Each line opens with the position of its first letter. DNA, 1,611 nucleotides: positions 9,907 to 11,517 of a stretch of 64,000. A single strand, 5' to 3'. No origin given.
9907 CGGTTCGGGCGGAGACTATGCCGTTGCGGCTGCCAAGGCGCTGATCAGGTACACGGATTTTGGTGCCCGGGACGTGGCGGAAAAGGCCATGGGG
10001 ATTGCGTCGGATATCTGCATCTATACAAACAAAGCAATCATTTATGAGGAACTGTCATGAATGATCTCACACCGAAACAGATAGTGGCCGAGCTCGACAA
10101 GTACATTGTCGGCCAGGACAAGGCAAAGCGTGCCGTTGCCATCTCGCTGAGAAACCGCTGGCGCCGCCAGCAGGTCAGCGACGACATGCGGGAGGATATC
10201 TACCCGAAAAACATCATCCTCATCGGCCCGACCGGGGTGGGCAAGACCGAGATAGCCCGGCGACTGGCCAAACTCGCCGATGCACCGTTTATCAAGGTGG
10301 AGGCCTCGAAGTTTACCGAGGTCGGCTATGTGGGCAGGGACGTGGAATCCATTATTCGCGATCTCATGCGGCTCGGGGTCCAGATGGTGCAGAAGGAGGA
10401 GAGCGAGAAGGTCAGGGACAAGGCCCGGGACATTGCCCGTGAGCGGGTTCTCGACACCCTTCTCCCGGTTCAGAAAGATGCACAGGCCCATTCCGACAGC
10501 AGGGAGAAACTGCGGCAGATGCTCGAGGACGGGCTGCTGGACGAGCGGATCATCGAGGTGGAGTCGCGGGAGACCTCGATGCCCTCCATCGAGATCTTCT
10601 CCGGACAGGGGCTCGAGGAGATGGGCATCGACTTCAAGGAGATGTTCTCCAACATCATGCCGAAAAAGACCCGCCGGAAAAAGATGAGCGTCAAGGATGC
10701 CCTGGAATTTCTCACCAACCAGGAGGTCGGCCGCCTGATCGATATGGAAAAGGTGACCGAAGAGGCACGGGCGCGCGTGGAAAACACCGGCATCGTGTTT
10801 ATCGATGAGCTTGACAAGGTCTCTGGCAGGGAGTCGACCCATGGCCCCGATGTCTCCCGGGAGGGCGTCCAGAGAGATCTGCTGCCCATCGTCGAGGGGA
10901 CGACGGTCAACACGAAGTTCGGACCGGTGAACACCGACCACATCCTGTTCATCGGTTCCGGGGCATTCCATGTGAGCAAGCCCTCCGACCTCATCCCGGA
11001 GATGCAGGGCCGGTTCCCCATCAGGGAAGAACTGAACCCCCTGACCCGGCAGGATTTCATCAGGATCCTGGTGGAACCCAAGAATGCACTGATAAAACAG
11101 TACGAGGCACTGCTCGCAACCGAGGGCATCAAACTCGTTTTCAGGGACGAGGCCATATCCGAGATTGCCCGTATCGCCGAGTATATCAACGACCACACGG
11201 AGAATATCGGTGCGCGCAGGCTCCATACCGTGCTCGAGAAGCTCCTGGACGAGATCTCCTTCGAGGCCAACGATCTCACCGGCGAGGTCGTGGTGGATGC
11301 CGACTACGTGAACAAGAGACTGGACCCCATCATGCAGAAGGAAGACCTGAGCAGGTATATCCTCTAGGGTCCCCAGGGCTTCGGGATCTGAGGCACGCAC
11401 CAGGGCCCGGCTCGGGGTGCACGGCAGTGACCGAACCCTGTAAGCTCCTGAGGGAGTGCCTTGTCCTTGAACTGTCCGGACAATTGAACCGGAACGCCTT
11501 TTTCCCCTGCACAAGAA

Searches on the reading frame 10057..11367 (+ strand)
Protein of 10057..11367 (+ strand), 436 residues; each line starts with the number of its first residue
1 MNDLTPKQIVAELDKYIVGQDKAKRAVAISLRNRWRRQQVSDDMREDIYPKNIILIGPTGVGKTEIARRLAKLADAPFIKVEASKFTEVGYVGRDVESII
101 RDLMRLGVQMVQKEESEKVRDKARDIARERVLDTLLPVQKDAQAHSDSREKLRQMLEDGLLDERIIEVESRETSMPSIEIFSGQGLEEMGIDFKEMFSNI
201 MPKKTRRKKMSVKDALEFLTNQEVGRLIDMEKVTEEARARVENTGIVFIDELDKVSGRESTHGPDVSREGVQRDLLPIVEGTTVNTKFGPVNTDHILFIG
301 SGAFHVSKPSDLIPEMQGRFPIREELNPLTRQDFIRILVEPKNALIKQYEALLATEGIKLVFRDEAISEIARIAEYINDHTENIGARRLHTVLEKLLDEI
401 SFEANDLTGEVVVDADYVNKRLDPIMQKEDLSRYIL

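Call 79: list_cluster_members(proteins=[P0001, P0003, window:10057-11367:+])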
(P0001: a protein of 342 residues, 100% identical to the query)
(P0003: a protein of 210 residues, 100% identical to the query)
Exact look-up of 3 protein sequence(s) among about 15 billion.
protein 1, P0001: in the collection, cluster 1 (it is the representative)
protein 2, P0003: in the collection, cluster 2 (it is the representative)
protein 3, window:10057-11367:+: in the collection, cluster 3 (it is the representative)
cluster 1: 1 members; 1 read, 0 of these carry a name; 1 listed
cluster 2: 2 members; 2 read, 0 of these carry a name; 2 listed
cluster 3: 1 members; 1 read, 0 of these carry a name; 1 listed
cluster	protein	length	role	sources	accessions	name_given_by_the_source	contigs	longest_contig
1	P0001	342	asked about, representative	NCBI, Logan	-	-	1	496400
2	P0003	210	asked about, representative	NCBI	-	-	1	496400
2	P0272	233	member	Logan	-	-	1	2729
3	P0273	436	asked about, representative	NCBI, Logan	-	-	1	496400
